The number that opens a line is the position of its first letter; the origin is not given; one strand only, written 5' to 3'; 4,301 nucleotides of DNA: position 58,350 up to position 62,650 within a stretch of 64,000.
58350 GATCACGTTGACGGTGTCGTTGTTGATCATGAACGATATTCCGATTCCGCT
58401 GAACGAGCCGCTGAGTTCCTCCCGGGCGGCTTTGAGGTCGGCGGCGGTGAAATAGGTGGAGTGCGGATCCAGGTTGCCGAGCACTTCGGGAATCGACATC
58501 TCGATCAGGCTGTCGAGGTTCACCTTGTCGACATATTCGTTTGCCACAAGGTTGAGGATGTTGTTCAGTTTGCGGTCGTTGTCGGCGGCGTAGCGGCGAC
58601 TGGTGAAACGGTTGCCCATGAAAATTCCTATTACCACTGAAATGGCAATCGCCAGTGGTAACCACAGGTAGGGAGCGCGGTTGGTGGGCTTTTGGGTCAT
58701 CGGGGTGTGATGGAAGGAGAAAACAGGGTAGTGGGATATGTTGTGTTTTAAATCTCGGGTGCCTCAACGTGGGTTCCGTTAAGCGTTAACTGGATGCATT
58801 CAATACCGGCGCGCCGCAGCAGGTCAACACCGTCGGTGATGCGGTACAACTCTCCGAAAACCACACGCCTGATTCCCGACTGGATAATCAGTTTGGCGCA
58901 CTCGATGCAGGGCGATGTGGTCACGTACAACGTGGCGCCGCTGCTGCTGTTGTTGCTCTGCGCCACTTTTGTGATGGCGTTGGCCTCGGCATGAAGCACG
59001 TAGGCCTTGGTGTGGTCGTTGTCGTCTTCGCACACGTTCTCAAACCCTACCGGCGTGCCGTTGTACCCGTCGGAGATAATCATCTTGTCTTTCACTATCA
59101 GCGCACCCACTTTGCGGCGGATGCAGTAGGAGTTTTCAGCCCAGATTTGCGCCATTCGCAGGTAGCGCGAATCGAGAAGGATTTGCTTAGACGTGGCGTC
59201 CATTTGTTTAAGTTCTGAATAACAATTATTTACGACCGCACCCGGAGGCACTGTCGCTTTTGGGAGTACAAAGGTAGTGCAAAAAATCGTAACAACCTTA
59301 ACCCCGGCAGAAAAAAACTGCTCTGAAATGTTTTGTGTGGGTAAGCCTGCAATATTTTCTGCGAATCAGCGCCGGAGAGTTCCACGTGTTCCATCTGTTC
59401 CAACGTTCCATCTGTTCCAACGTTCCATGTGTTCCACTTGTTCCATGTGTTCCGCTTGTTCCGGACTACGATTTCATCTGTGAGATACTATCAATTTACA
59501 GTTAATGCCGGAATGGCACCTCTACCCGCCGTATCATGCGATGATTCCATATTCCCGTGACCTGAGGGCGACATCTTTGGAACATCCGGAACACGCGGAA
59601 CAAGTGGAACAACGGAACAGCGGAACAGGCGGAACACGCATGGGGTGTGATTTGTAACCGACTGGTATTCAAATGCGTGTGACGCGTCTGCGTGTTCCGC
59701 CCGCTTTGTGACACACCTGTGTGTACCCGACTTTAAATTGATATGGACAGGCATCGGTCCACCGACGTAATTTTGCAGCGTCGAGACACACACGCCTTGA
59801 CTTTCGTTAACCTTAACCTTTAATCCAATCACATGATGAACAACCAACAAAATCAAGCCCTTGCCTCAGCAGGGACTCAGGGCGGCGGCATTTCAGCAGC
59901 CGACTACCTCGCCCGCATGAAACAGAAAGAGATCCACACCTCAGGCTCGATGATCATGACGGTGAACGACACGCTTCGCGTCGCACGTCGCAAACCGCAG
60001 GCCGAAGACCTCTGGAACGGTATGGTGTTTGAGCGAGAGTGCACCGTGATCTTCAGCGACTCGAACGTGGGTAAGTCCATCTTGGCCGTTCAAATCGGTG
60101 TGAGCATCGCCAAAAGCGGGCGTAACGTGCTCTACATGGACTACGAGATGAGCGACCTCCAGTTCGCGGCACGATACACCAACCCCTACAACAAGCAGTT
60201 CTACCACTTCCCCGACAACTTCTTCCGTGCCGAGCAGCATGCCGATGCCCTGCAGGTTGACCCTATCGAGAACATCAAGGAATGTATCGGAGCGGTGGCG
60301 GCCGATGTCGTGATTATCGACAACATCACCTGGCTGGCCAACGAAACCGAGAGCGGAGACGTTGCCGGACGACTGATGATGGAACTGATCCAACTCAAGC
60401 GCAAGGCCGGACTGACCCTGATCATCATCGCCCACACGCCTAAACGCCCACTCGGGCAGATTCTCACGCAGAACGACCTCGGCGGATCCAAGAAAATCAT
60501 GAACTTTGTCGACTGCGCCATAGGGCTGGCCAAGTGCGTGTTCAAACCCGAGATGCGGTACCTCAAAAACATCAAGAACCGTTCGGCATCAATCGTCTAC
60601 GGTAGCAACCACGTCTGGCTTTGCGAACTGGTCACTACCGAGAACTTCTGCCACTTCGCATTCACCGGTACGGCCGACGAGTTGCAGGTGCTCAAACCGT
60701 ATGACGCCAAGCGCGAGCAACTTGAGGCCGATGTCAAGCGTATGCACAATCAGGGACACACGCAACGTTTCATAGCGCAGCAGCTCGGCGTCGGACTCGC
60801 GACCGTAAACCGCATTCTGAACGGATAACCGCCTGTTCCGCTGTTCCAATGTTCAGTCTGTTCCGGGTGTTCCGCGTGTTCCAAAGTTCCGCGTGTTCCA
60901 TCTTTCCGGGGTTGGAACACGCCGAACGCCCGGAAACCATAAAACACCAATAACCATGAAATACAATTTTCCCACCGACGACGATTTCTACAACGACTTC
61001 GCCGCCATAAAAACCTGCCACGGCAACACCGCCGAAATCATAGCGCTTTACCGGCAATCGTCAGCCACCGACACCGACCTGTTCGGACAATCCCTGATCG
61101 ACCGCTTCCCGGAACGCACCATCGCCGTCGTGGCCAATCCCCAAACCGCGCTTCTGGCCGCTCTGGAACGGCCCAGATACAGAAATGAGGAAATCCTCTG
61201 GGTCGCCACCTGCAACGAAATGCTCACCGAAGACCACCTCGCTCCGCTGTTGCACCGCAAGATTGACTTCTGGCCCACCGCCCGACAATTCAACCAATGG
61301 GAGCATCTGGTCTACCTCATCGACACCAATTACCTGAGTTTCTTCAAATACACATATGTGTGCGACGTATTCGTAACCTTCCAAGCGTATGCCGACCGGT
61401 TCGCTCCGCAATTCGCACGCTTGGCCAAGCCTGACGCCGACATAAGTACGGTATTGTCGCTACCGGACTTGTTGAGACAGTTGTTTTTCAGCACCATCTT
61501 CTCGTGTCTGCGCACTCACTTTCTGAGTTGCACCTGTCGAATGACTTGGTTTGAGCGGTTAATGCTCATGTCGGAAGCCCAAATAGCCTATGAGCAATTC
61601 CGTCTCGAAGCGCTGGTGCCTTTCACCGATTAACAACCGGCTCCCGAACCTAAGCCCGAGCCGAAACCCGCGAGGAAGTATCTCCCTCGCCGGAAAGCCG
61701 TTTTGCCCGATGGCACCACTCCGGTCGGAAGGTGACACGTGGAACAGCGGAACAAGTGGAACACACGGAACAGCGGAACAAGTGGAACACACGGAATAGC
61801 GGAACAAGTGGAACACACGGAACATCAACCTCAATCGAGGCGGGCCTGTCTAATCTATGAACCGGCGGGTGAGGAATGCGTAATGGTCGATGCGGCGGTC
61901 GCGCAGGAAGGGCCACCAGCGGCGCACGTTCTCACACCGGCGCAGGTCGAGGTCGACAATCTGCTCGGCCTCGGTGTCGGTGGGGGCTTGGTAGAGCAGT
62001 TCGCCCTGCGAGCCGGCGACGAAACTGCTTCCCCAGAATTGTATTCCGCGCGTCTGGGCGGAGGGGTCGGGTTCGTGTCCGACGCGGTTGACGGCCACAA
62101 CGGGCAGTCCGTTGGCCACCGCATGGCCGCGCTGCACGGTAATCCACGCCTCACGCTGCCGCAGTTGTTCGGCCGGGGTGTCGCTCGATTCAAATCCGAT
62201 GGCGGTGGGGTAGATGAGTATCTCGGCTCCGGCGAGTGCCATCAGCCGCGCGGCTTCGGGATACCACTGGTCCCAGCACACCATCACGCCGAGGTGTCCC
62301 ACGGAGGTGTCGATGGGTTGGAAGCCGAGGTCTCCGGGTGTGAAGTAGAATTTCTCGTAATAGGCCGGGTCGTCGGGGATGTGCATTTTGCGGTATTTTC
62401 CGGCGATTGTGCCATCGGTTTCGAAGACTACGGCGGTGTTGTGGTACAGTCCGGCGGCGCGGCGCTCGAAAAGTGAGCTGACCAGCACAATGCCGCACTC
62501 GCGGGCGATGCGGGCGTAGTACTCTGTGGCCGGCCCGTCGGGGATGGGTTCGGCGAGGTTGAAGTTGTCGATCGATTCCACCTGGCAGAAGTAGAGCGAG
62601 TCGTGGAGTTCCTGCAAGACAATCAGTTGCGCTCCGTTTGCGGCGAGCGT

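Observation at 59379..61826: Four arrays of 8-9-bp GTTCC repeats (about 37 copies) bracket and partition a two-gene cassette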

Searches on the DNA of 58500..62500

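Call 60: search_rna_families(source=window, start=58500, end=62500, threshold=evalue, max_evalue=1)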
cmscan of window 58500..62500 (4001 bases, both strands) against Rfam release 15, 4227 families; matches with E-value up to 1: 0.
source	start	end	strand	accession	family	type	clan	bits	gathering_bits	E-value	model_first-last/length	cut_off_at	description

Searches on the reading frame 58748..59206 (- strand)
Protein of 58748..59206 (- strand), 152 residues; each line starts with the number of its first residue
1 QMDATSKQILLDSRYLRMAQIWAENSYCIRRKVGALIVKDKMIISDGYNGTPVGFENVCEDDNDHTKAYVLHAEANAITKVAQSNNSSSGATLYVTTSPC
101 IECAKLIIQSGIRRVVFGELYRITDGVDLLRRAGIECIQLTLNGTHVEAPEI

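Call 55: find_related_loci(query=window:58748-59206:-, collection=metagenome_contigs, flank=5000)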
Query window:58748-59206:- (152 aa) in metagenome_contigs; peptide patterns used: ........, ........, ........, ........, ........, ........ (x = any residue, [..] = any of these).
600 stretches matched a pattern (row limit reached: there are more); 588 encode a relative of the query (tblastn E <= 1e-3); the best 80 are kept; 80 distinct loci.
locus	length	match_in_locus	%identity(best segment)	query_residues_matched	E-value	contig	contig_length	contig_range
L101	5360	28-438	86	7-143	7e-82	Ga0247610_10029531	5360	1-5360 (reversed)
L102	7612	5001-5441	80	6-152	3e-79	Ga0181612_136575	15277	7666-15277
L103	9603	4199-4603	86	6-140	4e-78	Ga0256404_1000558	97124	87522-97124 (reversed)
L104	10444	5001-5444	78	3-148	9e-77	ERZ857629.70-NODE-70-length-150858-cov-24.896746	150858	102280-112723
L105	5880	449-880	80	2-145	7e-77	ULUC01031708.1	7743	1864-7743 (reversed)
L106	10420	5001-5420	80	1-140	9e-77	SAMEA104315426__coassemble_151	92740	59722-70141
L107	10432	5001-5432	80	2-145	7e-77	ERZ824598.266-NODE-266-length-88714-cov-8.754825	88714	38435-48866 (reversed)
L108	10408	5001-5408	82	5-140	1e-75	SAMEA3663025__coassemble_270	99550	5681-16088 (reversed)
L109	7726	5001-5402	84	7-140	3e-75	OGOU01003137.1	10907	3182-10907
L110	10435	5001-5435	74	1-145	7e-75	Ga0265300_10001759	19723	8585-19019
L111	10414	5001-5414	80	3-140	2e-74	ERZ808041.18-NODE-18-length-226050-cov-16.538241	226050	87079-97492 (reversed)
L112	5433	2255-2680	77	5-146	1e-74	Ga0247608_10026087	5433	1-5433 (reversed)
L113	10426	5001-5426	77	5-146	1e-74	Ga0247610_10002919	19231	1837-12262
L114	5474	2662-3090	76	1-143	2e-74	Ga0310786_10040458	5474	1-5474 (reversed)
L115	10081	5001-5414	80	3-140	1e-74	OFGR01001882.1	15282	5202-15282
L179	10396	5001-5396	79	5-136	7e-71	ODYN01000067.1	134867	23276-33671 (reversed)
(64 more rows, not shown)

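Call 102: find_encoding_contigs(protein=window:58748-59206:-, flank=5000, max_places=10)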
Protein window:58748-59206:- (152 aa): no gene with exactly this product is on record in the collection.
